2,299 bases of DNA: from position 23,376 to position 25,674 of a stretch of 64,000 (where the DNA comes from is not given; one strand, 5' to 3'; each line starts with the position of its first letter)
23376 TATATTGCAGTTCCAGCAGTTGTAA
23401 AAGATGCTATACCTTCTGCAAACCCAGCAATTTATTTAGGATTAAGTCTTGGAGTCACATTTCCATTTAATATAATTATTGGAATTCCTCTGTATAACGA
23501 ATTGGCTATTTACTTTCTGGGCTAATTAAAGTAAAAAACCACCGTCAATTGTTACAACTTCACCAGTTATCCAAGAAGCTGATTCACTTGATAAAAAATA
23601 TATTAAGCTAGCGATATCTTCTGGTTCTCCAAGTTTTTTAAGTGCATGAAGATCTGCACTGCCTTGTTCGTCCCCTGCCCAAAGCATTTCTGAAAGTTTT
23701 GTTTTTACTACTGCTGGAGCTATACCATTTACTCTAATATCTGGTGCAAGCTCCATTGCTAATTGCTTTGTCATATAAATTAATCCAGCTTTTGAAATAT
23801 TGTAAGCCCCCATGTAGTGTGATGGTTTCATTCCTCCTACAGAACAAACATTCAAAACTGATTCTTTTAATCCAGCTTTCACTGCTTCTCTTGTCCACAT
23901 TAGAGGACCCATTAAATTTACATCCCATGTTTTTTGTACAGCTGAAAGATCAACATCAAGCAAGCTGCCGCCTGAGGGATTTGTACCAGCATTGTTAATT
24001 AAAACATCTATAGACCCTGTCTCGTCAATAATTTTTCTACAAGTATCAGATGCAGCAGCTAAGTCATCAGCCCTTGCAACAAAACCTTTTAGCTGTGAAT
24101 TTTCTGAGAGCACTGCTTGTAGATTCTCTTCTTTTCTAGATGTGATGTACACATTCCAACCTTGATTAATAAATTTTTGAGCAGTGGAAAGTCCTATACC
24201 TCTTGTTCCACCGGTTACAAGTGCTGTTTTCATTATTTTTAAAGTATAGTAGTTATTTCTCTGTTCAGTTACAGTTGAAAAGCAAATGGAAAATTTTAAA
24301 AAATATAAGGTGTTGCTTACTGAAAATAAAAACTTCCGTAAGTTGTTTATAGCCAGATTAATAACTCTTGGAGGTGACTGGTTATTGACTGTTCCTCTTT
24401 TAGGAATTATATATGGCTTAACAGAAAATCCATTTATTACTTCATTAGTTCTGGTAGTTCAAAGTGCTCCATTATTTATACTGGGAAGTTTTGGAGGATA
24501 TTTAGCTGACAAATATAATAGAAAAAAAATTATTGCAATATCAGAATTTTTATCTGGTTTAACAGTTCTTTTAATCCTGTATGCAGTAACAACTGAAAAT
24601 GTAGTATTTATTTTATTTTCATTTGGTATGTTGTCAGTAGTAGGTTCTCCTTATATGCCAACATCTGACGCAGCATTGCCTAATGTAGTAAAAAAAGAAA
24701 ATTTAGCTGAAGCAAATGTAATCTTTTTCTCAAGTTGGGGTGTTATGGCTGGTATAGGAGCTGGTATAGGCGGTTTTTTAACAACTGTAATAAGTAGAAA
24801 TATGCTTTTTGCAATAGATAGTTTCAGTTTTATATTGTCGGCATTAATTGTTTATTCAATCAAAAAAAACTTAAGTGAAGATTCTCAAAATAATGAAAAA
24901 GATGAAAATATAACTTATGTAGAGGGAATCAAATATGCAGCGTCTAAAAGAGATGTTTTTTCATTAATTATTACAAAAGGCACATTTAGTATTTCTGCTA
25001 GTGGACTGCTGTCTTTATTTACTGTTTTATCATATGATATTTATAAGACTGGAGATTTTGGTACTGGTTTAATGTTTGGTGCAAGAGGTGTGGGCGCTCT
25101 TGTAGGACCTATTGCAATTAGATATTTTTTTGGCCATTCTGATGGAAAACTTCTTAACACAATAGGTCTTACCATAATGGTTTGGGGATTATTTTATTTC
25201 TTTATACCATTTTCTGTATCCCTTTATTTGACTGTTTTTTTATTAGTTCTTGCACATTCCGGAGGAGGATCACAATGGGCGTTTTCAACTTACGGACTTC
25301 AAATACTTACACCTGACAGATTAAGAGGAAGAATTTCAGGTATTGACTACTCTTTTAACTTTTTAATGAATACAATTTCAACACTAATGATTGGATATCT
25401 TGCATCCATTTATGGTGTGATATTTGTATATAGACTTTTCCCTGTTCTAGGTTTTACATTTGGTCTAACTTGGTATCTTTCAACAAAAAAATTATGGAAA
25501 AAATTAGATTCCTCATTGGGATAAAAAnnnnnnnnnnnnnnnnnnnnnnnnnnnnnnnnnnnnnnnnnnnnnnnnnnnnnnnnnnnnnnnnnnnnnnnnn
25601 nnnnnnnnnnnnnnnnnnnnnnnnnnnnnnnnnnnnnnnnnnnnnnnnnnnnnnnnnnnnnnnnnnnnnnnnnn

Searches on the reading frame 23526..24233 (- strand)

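Call 3: search_protein_families(library=pfam, proteins=[window:23526-24233:-], max_evalue=0.01)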
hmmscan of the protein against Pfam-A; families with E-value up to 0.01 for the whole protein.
window:23526-24233:- (235 aa): 5 families
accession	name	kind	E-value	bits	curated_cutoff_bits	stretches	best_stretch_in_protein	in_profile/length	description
PF13561.12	adh_short_C2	-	3.2e-46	158.2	27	1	11-233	6-235/236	Enoyl-(Acyl carrier protein) reductase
PF00106.31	adh_short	-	2.3e-41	141.9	26.6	1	2-184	1-190/195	short chain dehydrogenase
PF23441.1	SDR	-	5.7e-10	39.5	27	1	3-234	9-256/258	SDR-like rossmann domain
PF01370.27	Epimerase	-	0.00094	19.1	20.9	1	4-130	1-114/240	NAD dependent epimerase/dehydratase family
PF08659.16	KR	-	0.0047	17.3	22.6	1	3-83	2-90/180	KR domain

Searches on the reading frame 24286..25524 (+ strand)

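Call 3: search_protein_families(library=pfam, proteins=[window:24286-25524:+], max_evalue=0.01)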
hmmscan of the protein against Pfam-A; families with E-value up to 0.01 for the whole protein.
window:24286-25524:+ (412 aa): 2 families
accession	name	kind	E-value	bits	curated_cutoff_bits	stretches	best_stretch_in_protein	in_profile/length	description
PF05977.19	MFS_3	-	1e-28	100.5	27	1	14-378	9-372/524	Transmembrane secretion effector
PF07690.21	MFS_1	-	2.8e-28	99.3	33.4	1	20-364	1-345/347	Major Facilitator Superfamily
